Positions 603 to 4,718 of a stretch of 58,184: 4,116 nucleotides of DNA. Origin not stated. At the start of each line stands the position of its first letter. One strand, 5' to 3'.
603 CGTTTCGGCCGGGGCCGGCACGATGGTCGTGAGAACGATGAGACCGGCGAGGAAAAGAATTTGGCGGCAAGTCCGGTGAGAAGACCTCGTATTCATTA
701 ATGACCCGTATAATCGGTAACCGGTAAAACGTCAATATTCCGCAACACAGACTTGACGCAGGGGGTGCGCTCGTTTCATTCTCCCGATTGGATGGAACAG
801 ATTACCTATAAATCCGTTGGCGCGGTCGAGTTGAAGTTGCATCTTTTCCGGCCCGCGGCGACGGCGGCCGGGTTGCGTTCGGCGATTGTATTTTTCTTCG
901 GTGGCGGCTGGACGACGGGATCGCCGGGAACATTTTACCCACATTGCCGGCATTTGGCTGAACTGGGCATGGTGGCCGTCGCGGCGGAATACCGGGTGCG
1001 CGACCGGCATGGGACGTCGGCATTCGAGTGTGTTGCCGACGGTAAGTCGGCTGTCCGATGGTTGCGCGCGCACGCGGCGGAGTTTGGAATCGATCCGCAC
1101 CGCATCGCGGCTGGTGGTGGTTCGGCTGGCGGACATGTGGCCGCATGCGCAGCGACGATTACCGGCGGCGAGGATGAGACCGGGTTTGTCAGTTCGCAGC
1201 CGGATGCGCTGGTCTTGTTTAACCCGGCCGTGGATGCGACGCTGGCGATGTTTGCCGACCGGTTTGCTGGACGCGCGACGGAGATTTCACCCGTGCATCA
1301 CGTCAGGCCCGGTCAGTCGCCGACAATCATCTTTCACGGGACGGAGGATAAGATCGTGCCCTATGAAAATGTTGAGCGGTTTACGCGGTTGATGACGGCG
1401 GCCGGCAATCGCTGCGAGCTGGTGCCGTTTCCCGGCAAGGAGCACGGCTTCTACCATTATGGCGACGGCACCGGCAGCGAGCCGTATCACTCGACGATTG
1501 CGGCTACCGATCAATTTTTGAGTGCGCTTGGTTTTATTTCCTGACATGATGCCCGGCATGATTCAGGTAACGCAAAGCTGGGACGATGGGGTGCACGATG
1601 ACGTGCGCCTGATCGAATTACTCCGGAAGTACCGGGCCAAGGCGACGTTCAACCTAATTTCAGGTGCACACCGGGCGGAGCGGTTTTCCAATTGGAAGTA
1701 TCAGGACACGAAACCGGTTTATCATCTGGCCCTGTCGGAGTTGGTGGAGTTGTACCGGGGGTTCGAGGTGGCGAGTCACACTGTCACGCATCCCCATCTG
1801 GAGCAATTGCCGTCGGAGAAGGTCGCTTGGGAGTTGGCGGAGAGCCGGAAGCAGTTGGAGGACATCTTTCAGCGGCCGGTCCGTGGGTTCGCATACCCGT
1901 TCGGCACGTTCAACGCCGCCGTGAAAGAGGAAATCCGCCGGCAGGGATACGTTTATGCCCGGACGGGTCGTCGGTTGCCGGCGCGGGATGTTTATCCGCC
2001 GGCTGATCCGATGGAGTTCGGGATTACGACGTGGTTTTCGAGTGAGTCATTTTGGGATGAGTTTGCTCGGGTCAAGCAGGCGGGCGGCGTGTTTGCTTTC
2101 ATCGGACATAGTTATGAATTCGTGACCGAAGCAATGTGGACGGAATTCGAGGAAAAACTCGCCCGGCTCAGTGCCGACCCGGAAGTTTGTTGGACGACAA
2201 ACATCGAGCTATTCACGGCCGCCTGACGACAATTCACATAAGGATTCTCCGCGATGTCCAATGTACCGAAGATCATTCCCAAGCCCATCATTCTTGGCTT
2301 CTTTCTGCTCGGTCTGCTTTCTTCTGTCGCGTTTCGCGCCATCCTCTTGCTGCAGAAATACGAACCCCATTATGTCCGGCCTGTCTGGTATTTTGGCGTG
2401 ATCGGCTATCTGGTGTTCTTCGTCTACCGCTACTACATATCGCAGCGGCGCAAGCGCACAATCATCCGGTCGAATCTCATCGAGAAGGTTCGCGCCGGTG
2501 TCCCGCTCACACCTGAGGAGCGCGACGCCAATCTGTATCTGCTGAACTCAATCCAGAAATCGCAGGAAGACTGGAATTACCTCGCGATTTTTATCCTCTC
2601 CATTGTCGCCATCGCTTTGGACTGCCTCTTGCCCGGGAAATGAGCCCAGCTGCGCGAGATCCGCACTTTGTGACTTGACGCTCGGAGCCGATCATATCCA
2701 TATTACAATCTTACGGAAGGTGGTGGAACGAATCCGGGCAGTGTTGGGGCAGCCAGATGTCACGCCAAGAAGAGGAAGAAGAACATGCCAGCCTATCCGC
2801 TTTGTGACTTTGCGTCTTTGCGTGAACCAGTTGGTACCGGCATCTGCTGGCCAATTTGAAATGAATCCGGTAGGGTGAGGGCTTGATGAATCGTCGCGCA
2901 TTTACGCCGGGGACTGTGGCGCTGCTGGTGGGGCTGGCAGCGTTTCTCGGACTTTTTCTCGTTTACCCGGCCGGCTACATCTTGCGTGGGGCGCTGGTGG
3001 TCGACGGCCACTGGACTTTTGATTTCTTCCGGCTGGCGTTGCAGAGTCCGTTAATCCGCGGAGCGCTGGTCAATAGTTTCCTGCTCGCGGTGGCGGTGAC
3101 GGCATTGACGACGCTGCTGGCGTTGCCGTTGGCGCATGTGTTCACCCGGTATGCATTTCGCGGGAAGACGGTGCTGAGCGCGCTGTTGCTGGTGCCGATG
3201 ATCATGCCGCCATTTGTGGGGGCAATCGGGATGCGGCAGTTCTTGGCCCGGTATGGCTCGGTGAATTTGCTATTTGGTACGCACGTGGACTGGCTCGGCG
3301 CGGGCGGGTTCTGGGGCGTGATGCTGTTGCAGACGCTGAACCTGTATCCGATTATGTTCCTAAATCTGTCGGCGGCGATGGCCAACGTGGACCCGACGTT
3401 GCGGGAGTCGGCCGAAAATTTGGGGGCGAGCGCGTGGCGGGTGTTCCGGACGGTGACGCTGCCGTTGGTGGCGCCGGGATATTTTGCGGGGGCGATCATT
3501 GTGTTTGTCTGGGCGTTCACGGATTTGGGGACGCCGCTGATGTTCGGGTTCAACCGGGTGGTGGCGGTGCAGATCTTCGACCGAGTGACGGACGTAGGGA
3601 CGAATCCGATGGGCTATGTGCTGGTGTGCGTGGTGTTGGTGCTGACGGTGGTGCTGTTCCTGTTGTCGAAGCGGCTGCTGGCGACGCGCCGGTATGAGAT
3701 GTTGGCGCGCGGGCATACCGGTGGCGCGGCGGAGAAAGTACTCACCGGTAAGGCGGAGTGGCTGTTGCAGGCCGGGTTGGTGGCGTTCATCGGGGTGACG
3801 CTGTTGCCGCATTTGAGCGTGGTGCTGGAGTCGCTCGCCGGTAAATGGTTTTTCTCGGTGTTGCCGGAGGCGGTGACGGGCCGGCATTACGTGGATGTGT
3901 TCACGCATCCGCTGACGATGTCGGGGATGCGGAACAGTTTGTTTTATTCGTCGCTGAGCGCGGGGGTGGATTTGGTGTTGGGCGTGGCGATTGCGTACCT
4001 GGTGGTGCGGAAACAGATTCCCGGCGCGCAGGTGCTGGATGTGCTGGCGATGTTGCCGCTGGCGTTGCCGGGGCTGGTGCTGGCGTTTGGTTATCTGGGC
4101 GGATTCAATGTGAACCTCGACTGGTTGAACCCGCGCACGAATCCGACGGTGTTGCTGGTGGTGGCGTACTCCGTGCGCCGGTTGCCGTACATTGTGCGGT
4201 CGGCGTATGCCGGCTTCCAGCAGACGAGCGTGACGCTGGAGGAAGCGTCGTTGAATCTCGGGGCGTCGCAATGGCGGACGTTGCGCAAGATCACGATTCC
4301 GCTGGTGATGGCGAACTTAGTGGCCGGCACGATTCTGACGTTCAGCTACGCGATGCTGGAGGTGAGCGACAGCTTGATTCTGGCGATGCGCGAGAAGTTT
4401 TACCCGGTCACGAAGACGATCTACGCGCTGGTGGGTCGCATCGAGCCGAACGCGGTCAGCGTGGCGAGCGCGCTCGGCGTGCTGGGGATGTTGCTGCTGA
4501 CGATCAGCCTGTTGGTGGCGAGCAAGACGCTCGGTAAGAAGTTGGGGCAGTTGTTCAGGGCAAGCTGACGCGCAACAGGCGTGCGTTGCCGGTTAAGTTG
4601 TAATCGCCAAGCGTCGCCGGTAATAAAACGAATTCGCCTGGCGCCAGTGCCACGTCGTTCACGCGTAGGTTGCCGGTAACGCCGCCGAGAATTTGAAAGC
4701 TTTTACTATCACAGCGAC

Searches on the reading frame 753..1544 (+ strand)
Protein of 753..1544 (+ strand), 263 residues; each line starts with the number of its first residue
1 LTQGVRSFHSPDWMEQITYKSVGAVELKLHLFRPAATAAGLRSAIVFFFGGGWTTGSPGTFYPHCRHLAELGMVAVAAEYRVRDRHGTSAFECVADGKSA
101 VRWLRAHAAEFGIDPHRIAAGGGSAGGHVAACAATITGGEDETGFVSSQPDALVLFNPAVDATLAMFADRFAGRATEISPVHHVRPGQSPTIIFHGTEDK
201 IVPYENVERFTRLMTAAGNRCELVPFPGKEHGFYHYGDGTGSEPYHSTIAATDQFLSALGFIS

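Call 43: search_protein_families(library=pfam, proteins=[window:753-1544:+], max_evalue=0.001)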
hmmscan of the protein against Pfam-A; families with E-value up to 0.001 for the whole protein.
window:753-1544:+ (263 aa): 7 families
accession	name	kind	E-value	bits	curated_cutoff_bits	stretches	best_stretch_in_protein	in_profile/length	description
PF20434.5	BD-FAE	-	7.4e-27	94.7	26.8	2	31-138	3-111/215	BD-FAE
PF07859.19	Abhydrolase_3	-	2.9e-21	76.6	25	1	45-162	1-112/210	alpha/beta hydrolase fold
PF00326.27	Peptidase_S9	-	3.1e-13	50.1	22.6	1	100-234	48-190/213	Prolyl oligopeptidase family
PF00135.34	COesterase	-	3.4e-08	33.3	27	1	27-132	86-199/515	Carboxylesterase family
PF01738.24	DLH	-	1e-07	32.2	21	1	158-243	119-195/217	Dienelactone hydrolase family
PF12146.15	Hydrolase_4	-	5.8e-05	22.9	27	0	188-232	191-233/239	Serine aminopeptidase, S33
PF02230.22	Abhydrolase_2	-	0.00022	21.5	23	0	189-231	157-199/217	Phospholipase/Carboxylesterase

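Call 69: find_encoding_contigs(protein=window:753-1544:+, flank=10000, max_places=1)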
Protein window:753-1544:+ (263 aa): no gene with exactly this product is on record in the collection.

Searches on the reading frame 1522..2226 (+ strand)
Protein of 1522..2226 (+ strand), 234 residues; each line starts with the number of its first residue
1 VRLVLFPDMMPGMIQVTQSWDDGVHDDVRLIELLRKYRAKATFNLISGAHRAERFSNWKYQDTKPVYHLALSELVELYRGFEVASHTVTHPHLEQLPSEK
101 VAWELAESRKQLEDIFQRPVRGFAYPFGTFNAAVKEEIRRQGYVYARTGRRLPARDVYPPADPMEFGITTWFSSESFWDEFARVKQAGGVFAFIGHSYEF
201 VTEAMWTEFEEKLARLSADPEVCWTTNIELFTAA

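Call 43: search_protein_families(library=pfam, proteins=[window:1522-2226:+], max_evalue=0.001)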
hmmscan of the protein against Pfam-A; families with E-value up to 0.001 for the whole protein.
window:1522-2226:+ (234 aa): 2 families
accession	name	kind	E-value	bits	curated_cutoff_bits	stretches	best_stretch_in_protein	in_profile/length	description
PF01522.26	Polysacc_deac_1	-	4.9e-21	75.4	23.1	1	16-145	9-123/124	Polysaccharide deacetylase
PF03065.20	Glyco_hydro_57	-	0.00047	20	21.2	0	81-148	103-171/291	Glycosyl hydrolase family 57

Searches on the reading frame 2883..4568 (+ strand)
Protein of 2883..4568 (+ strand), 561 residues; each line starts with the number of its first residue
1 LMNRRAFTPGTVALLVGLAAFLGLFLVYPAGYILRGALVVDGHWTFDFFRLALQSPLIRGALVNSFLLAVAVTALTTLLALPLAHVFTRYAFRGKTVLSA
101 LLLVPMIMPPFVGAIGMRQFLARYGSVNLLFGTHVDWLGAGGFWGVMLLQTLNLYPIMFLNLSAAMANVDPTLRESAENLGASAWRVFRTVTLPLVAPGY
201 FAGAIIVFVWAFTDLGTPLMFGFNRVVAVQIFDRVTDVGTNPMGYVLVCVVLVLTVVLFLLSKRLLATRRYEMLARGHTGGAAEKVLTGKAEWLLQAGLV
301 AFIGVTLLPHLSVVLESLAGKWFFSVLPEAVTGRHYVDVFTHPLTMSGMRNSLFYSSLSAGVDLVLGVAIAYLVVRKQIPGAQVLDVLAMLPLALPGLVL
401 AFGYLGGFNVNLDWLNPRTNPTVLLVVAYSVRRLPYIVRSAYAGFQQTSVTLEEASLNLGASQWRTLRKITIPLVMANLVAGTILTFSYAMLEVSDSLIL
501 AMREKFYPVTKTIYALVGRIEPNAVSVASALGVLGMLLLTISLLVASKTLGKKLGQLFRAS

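Call 43: search_protein_families(library=pfam, proteins=[window:2883-4568:+], max_evalue=0.001)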
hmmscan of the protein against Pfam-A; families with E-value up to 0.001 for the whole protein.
window:2883-4568:+ (561 aa): 1 family
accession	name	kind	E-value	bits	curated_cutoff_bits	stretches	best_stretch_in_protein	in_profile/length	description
PF00528.27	BPD_transp_1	-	3.7e-25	89.2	26.4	2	80-265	5-178/184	Binding-protein-dependent transport system inner membrane component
